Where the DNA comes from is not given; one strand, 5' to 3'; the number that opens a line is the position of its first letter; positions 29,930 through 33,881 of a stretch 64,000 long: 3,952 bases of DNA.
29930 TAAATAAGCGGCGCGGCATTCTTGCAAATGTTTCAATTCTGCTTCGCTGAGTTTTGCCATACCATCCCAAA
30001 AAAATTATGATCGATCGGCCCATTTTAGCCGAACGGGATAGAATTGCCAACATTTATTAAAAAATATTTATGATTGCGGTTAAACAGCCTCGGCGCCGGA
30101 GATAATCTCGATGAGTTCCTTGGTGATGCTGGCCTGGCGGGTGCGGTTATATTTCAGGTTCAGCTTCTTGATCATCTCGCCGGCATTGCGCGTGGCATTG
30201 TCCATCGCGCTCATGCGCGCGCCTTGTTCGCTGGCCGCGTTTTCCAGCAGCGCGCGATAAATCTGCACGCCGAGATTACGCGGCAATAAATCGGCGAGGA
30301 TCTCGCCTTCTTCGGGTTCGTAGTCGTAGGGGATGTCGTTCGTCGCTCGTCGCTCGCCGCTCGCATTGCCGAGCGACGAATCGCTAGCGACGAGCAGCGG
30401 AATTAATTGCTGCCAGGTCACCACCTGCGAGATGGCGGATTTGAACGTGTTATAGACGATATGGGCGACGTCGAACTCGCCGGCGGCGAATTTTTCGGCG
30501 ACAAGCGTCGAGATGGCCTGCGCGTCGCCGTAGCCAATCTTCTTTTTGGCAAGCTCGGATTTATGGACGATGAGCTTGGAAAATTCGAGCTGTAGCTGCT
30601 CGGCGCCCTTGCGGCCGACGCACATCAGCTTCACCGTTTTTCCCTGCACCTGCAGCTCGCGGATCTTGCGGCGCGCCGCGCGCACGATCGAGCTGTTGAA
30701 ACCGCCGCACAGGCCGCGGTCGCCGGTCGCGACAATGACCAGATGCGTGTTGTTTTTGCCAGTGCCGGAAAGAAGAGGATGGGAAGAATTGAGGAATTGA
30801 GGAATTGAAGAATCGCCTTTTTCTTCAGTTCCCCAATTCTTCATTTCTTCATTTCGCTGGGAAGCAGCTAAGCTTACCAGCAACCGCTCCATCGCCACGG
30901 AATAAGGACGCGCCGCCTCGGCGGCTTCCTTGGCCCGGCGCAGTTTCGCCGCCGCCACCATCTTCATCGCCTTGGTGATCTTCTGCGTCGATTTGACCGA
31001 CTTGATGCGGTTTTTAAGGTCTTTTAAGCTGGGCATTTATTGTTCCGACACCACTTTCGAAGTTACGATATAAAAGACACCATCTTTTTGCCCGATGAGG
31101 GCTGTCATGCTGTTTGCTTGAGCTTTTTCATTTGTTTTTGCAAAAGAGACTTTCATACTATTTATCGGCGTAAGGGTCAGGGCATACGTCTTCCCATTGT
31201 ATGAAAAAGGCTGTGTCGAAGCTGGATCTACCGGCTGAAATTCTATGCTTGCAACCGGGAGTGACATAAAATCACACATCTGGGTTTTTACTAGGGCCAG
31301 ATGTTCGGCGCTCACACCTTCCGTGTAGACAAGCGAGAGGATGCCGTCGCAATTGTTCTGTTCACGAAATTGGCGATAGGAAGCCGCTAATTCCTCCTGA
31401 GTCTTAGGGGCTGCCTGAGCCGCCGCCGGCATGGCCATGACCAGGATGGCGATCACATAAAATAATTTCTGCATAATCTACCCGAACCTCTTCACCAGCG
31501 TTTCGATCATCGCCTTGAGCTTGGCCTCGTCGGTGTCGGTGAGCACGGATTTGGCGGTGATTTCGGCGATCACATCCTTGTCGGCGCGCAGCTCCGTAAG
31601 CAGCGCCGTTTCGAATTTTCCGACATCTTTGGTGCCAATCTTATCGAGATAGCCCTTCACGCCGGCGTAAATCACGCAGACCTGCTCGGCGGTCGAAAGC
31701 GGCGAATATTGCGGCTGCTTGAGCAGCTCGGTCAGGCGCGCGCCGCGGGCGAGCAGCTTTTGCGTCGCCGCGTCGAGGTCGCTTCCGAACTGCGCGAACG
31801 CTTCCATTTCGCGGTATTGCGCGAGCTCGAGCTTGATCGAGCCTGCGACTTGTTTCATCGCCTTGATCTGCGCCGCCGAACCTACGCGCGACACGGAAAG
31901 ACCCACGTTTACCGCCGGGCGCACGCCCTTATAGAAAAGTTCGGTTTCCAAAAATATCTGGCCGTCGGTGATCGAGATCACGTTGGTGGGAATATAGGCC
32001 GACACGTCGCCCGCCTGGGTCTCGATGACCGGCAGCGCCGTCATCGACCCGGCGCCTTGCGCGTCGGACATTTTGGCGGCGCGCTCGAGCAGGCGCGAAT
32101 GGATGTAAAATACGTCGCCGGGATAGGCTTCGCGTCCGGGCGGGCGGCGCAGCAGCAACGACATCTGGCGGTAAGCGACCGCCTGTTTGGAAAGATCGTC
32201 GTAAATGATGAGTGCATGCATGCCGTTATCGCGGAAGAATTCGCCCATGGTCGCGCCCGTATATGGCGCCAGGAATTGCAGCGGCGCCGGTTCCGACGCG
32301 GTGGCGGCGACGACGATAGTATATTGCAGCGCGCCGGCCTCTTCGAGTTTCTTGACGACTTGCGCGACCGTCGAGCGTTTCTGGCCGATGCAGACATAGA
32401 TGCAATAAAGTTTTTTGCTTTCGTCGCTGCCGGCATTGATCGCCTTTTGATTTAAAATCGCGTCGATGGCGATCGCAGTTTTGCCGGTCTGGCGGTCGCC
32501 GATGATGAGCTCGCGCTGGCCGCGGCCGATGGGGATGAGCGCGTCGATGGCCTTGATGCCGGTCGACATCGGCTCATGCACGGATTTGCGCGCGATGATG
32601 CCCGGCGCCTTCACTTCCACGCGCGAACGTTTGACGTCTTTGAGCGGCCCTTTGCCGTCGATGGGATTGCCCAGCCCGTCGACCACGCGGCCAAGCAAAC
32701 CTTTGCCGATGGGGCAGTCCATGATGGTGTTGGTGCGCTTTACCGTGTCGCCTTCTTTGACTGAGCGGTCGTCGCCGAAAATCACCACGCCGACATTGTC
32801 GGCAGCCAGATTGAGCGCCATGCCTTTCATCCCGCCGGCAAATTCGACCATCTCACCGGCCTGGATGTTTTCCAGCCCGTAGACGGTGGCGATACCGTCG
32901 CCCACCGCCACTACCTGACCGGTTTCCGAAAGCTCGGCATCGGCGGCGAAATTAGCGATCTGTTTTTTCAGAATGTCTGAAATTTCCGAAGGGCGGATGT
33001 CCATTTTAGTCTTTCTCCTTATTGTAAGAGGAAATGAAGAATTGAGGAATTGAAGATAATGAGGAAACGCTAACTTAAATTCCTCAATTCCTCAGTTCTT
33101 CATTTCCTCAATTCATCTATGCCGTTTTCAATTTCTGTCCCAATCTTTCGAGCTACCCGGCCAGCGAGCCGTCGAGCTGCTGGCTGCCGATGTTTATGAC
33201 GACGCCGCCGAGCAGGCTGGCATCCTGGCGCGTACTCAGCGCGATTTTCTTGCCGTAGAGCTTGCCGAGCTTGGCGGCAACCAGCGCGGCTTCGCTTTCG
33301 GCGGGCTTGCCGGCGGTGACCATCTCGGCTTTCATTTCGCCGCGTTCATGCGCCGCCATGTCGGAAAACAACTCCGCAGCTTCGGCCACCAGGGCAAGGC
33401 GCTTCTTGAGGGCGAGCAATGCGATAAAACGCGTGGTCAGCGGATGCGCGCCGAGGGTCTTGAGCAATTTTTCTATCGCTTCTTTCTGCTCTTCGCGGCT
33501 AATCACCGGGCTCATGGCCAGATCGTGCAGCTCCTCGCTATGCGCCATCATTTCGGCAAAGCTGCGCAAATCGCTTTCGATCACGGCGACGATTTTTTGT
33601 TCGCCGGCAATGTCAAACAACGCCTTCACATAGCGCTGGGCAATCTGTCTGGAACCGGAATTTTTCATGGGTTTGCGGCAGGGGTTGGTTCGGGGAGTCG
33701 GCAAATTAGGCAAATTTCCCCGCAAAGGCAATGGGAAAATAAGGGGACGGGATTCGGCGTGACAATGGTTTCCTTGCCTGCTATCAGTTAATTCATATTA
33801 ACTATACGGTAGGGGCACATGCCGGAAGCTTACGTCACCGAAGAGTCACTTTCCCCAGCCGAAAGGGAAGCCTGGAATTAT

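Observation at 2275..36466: Five families of inverted tandem-heptamer/octamer hairpin elements colonise housekeeping genes in frame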

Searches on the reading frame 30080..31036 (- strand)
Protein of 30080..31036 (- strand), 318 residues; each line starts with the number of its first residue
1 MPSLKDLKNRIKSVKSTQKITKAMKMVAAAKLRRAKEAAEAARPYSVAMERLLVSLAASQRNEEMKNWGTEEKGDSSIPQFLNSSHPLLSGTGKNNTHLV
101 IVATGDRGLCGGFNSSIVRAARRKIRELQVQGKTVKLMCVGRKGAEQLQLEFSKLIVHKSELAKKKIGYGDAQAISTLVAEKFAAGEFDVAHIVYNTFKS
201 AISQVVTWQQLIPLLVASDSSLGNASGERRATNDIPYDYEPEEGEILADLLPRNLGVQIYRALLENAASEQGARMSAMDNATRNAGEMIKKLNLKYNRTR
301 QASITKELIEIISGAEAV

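Call 8: search_protein_families(library=ncbifam, proteins=[window:30080-31036:-], max_evalue=0.00001)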
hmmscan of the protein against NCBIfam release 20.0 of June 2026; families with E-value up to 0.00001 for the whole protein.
window:30080-31036:- (318 aa): 13 families
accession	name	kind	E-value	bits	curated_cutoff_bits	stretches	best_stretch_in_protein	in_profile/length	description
NF004146.0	PRK05621.1-4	equivalog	4.6e-127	423.5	342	1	1-318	1-296/296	F0F1 ATP synthase subunit gamma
TIGR01146.1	ATPsyn_F1gamma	equivalog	4.3e-100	335.2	194.45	1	1-318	1-286/286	ATP synthase F1 subunit gamma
NF009957.0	PRK13424.1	equivalog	2.8e-77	259.8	436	1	1-318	1-289/291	F0F1 ATP synthase subunit gamma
NF004145.0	PRK05621.1-2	equivalog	3.1e-76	256.7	317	1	1-318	1-302/306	F0F1 ATP synthase subunit gamma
NF009958.0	PRK13425.1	equivalog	2.5e-72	243.8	501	2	83-317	62-289/292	F0F1 ATP synthase subunit gamma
NF004144.0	PRK05621.1-1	equivalog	3e-67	227.1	372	2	85-318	64-287/287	F0F1 ATP synthase subunit gamma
NF010709.0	PRK14111.1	equivalog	4.7e-67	226.5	425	1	1-317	1-287/290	F0F1 ATP synthase subunit gamma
NF010708.0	PRK14110.1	equivalog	2.7e-64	217.4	445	2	84-318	65-290/291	F0F1 ATP synthase subunit gamma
NF009960.0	PRK13427.1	equivalog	6.1e-61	206.5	432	2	86-318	65-288/289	F0F1 ATP synthase subunit gamma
NF009959.0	PRK13426.1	equivalog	1.8e-60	205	394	2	100-317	78-290/291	F0F1 ATP synthase subunit gamma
NF004147.0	PRK05621.2-1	equivalog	8.8e-58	196.4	382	1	3-317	4-291/293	F0F1 ATP synthase subunit gamma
NF009956.0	PRK13422.1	equivalog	6.3e-42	143.9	582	2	100-318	78-298/298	F0F1 ATP synthase subunit gamma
TIGR03323.1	alt_F1F0_F1_gam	exception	1.8e-25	89.9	282.35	1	7-317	1-284/285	alternate F1F0 ATPase, F1 subunit gamma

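Call 38: search_solved_structures(query=window:30080-31036:-, show_alignments=2, max_evalue=1e-10)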
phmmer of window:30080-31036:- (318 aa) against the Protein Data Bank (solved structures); distinct sequences matched with E-value up to 1e-10: 49.
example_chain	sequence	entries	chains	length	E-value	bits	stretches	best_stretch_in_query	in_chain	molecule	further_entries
5dn6_G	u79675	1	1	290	1.6e-92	313.1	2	87-317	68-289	ATP synthase gamma chain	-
6q45_G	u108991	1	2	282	1.6e-47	165.5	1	83-317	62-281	ATP synthase gamma chain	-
2qe7_G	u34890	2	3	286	2.5e-47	164.9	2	84-317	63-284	ATP synthase subunit gamma | ATP synthase gamma chain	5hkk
5ik2_G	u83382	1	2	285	6.2e-47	163.6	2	84-317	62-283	ATP synthase gamma chain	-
6n2y_G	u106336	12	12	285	9.5e-45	156.4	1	84-317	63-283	ATP synthase gamma chain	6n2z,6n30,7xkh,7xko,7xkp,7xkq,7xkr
9itj_G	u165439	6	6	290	1.3e-44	156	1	100-317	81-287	ATP synthase gamma chain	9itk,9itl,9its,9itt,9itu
22vl_D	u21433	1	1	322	1.4e-44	155.8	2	4-215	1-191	ATP synthase gamma chain, chloroplastic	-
4xd7_G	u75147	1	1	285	2e-44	155.3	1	84-317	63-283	ATP synthase gamma chain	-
8hh1_G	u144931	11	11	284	2.2e-44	155.2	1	84-317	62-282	ATP synthase gamma chain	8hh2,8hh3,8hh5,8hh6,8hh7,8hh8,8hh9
9avj_G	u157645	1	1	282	7.2e-44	153.5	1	84-317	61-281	ATP synthase gamma chain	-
7l1q_G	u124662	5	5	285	8.4e-44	153.3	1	84-317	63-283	ATP synthase gamma chain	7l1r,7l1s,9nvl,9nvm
6rd4_S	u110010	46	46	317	1.3e-43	152.6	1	95-317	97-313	ATP synthase gamma chain, mitochondrial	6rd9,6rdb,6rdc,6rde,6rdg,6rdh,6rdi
8yh8_G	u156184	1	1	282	3.1e-43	151.4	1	84-317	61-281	ATP synthase gamma chain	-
9bxu_G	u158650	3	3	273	4.7e-43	150.8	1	96-317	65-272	ATP synthase subunit gamma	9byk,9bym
9pex_G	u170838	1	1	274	4.7e-43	150.8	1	96-317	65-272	ATP synthase subunit gamma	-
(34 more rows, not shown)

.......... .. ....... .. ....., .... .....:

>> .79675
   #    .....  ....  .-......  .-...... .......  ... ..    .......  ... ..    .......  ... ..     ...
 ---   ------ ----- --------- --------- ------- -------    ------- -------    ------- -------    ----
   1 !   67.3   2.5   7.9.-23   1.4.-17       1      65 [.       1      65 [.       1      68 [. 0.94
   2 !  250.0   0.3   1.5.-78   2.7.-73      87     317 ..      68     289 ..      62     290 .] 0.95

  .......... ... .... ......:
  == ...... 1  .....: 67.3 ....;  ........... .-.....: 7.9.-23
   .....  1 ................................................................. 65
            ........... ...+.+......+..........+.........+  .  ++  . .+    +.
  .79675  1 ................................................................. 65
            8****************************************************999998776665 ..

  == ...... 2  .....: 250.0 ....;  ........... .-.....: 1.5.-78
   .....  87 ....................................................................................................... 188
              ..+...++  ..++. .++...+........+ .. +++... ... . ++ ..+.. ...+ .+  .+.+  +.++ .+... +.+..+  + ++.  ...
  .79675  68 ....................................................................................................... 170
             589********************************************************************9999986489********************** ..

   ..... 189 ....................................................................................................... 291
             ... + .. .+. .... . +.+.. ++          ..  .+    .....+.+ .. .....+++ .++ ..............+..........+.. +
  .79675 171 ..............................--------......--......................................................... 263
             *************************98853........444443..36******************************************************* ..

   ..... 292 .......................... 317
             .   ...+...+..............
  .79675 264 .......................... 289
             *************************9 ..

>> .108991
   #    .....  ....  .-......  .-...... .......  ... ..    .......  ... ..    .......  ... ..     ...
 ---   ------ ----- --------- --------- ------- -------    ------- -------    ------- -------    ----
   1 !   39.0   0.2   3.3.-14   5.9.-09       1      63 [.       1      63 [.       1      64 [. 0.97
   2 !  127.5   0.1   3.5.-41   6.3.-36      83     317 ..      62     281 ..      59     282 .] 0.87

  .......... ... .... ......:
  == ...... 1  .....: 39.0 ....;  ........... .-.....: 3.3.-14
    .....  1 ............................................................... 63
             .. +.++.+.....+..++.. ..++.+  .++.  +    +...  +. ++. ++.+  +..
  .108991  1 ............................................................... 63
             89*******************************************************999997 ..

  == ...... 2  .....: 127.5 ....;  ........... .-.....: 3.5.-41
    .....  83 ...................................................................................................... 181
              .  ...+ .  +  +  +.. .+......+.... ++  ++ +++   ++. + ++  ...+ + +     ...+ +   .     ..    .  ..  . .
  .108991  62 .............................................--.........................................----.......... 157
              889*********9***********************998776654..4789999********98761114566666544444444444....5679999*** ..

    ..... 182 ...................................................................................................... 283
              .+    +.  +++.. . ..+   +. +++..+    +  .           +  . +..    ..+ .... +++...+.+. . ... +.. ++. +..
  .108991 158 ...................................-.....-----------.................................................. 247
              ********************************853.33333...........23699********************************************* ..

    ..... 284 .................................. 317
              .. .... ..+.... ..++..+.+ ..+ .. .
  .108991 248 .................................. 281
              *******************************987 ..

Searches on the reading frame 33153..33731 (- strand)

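Call 8: search_protein_families(library=ncbifam, proteins=[window:33153-33731:-], max_evalue=0.00001)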
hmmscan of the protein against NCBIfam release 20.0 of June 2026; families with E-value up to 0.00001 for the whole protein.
window:33153-33731:- (192 aa): 14 families
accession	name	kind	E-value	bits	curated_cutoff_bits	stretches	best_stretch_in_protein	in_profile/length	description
NF004406.0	PRK05758.3-2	equivalog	6.4e-42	143.5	172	1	24-190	5-171/186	F0F1 ATP synthase subunit delta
TIGR01145.1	ATP_synt_delta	equivalog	5.2e-28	98.4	57.5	1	30-191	1-162/172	ATP synthase F1 subunit delta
NF004403.0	PRK05758.2-4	equivalog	8.8e-27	94.3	148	1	29-191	5-166/180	F0F1 ATP synthase subunit delta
NF004402.0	PRK05758.2-2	equivalog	2e-24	86.6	115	1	28-192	5-168/179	F0F1 ATP synthase subunit delta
NF009967.0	PRK13430.1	equivalog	1.4e-18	67.1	200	1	35-192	104-260/271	F0F1 ATP synthase subunit delta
NF009976.0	PRK13441.1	equivalog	3.3e-16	59.6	153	1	29-192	5-167/182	F0F1 ATP synthase subunit delta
NF004404.0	PRK05758.2-5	equivalog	2.3e-15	57.1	221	1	29-192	6-166/177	F0F1 ATP synthase subunit delta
NF009969.0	PRK13434.1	equivalog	1.6e-12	47.7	179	1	28-191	4-163/186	F0F1 ATP synthase subunit delta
NF009964.0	PRK13429.1-3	equivalog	2.4e-11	43.9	154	1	30-191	6-166/180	F0F1 ATP synthase subunit delta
NF009961.0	PRK13428.1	equivalog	2.4e-11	43.5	328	1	36-191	277-433/445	F0F1 ATP synthase subunit B/delta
NF006291.0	PRK08474.1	equivalog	2.8e-11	43.3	95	1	30-170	5-141/176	F0F1 ATP synthase subunit delta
NF004399.0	PRK05758.1-1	equivalog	6.9e-10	39.1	160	1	29-190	3-164/179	F0F1 ATP synthase subunit delta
NF009975.0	PRK13436.1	equivalog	9e-10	38.9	129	1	29-191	6-167/180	F0F1 ATP synthase subunit delta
NF004401.0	PRK05758.2-1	equivalog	1.5e-09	38.2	116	1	28-190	6-166/178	F0F1 ATP synthase subunit delta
